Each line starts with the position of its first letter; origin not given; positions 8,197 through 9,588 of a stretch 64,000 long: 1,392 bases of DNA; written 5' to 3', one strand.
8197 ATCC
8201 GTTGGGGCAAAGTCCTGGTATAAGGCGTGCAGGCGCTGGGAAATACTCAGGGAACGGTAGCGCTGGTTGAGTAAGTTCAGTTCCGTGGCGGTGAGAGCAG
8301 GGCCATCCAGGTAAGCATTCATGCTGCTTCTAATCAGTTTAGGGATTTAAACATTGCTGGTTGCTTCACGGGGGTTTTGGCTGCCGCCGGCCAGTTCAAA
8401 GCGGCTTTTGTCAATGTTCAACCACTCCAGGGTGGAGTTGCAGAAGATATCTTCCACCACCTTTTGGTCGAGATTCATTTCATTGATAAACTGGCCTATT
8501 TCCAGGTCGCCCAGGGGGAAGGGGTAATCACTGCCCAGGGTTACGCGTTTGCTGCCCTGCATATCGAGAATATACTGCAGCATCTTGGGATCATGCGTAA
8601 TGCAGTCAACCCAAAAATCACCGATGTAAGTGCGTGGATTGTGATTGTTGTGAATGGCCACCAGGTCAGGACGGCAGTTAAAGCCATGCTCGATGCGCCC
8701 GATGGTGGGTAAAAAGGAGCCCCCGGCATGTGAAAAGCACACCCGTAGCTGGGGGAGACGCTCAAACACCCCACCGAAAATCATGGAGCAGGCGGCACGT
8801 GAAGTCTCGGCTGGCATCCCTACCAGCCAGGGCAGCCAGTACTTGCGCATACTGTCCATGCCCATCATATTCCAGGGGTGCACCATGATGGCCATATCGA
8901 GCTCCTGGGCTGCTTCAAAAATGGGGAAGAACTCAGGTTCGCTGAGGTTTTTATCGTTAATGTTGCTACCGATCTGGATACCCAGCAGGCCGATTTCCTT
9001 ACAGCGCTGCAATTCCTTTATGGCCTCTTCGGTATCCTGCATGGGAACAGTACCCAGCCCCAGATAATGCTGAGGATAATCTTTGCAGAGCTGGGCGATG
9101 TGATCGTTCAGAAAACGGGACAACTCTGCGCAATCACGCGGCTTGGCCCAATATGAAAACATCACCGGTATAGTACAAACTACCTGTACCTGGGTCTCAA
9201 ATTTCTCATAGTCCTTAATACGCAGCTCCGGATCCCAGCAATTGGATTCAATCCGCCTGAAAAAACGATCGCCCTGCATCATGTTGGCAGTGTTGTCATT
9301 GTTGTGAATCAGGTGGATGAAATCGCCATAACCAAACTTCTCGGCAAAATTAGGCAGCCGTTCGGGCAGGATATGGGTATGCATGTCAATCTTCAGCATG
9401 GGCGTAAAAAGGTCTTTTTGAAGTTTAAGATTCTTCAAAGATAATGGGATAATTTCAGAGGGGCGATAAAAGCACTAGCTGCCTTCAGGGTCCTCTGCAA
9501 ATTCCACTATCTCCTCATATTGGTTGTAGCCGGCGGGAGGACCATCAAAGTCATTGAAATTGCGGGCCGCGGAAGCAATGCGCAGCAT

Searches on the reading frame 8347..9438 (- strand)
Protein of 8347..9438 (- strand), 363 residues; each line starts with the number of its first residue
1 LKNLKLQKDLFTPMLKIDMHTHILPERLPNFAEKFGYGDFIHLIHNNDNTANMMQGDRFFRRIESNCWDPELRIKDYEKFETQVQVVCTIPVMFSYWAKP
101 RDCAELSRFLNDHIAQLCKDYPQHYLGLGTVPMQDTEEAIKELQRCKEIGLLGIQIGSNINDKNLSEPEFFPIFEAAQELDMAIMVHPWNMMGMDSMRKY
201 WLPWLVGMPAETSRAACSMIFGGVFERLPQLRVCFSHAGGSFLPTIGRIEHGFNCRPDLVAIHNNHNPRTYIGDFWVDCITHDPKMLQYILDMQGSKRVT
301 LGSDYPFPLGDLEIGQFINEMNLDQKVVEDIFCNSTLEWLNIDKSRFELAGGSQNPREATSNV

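Call 79: search_protein_families(library=pfam, proteins=[window:8347-9438:-], max_evalue=0.001)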
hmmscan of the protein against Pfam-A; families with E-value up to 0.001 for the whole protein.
window:8347-9438:- (363 aa): 1 family
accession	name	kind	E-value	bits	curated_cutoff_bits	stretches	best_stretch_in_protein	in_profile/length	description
PF04909.20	Amidohydro_2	-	1.9e-34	120.2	26.4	1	17-334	1-281/289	Amidohydrolase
